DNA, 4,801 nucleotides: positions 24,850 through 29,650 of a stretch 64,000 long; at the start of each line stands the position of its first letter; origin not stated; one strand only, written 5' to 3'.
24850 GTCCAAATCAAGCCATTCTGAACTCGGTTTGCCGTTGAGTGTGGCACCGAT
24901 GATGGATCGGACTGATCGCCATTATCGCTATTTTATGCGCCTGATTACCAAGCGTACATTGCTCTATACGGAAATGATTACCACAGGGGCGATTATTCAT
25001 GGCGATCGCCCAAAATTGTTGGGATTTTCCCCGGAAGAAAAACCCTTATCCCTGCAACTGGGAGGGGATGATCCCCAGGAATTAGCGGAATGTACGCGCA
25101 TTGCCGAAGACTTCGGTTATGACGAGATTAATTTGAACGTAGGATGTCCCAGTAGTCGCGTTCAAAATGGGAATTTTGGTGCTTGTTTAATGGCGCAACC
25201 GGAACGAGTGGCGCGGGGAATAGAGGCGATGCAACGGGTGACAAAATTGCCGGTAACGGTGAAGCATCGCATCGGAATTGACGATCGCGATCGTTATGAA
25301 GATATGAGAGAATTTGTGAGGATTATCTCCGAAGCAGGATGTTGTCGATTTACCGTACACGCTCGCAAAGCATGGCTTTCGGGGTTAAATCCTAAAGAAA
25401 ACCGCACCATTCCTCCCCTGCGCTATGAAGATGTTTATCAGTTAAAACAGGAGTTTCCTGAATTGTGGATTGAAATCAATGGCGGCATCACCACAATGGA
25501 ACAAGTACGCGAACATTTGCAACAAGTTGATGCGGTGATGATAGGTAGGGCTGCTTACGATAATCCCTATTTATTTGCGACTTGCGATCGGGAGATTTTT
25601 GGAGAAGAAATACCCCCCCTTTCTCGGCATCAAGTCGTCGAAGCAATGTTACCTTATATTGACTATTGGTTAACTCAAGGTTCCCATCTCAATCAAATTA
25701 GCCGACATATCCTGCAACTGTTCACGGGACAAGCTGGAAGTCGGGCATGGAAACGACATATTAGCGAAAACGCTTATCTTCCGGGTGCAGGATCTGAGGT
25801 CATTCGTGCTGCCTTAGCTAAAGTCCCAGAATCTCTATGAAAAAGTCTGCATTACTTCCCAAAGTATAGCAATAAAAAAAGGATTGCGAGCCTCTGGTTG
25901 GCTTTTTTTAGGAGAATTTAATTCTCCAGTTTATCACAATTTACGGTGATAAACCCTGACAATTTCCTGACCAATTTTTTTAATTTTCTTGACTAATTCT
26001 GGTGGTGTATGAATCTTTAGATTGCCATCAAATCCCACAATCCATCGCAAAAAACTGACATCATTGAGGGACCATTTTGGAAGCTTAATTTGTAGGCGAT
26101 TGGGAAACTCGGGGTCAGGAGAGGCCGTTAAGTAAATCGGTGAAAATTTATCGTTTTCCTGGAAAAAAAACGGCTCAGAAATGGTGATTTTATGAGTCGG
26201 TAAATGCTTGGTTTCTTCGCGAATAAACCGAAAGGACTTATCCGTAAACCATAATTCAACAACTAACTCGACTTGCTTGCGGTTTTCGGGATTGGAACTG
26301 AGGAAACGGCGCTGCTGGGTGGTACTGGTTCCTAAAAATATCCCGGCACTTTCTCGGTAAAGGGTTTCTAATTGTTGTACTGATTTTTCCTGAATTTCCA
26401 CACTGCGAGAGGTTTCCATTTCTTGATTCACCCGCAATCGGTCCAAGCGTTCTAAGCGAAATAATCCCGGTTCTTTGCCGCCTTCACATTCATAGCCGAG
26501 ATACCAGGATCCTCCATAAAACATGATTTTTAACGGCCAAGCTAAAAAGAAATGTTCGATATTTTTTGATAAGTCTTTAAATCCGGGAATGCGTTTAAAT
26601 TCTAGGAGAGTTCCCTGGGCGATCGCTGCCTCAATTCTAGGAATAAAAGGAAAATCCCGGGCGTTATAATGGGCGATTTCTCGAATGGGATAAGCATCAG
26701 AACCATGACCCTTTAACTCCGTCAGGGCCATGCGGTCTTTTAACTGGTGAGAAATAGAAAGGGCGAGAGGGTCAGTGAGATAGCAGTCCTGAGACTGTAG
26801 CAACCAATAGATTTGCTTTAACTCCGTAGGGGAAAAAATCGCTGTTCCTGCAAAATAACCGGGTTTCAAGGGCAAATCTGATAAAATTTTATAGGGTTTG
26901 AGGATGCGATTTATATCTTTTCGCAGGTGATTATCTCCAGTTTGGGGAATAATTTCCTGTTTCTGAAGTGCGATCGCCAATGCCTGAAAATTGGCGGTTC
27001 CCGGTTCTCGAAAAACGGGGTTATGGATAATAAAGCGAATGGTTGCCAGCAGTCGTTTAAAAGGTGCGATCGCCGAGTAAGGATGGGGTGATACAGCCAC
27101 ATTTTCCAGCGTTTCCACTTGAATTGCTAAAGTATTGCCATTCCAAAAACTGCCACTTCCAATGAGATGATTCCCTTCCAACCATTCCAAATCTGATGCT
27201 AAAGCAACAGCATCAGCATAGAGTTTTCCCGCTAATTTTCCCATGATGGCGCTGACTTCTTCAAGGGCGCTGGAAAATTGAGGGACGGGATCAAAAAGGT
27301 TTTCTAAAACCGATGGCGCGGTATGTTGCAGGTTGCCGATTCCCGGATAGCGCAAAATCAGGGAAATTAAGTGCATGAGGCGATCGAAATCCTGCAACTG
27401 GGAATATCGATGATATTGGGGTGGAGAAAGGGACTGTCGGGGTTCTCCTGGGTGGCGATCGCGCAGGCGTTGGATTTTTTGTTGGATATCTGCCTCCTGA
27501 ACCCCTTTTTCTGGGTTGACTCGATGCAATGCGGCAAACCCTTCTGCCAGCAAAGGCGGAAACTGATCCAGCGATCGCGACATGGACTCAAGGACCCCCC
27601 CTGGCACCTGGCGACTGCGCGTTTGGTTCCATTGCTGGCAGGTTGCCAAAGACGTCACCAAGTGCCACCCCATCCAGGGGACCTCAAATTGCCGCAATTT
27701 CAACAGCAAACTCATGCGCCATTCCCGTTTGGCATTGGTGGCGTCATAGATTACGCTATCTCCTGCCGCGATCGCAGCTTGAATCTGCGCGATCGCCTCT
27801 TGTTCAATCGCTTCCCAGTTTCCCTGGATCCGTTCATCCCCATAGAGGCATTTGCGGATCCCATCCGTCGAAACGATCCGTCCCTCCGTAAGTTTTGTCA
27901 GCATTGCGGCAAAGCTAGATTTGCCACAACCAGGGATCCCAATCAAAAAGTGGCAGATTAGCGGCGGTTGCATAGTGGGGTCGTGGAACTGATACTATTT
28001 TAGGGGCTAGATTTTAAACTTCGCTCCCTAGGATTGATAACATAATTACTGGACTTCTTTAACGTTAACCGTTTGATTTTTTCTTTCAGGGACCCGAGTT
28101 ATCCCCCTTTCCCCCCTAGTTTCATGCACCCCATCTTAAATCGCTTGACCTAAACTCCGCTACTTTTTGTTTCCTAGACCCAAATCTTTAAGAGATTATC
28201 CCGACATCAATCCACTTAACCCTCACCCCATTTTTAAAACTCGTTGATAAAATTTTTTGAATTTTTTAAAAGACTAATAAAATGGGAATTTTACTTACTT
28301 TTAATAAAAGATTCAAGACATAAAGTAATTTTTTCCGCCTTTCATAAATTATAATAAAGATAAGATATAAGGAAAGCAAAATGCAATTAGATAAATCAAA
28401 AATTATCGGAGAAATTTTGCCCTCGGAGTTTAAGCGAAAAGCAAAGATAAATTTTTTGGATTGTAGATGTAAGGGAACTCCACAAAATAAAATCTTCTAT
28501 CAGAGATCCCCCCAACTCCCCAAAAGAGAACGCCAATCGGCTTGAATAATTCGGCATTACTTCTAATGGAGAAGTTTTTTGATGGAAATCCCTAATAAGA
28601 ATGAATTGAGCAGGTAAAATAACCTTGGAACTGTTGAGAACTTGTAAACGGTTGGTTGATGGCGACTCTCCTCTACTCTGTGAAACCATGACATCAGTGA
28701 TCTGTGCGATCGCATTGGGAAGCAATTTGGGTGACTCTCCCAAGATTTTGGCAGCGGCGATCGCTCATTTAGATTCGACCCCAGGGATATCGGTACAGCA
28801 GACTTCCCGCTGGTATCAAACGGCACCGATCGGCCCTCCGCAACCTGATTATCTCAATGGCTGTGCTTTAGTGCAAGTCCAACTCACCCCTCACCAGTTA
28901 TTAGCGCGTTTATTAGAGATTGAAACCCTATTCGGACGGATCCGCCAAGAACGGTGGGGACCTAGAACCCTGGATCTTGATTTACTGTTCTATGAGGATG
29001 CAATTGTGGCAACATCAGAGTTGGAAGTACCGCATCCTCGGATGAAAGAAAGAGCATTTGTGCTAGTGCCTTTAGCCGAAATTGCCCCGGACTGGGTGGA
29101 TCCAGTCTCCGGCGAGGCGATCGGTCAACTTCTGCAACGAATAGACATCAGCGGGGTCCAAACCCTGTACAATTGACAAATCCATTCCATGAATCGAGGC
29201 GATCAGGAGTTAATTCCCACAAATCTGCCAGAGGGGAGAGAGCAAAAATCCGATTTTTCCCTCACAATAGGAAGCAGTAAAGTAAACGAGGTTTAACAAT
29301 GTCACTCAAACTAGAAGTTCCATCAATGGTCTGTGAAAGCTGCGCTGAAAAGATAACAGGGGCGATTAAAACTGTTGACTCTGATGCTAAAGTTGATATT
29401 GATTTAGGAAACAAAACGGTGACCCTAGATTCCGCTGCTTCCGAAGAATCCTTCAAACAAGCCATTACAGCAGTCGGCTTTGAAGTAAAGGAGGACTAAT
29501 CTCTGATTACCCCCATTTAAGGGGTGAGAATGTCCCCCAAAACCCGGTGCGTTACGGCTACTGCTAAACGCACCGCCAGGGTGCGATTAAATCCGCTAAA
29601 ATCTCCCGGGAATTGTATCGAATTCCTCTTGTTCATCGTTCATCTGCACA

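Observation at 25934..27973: P-loop kinase fused to an HTH-WYL-WCX regulator module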

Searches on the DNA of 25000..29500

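Call 46: search_rna_families(source=window, start=25000, end=29500, threshold=evalue, max_evalue=1)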
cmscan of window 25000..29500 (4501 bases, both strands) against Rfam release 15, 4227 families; matches with E-value up to 1: 2.
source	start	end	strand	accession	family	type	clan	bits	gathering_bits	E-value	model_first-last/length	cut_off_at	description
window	26876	26967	+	RF01498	Afu_190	Gene; snRNA; snoRNA; CD-box;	-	21.8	35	0.29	1-100/100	no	A. fumigatus snoRNA Afu_190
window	27763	27794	-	RF03139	S4-Bacteroidia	Cis-reg; leader;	CL00119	19.5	34.7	0.99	1-34/34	no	S4-Bacteroidia ribosomal protein leader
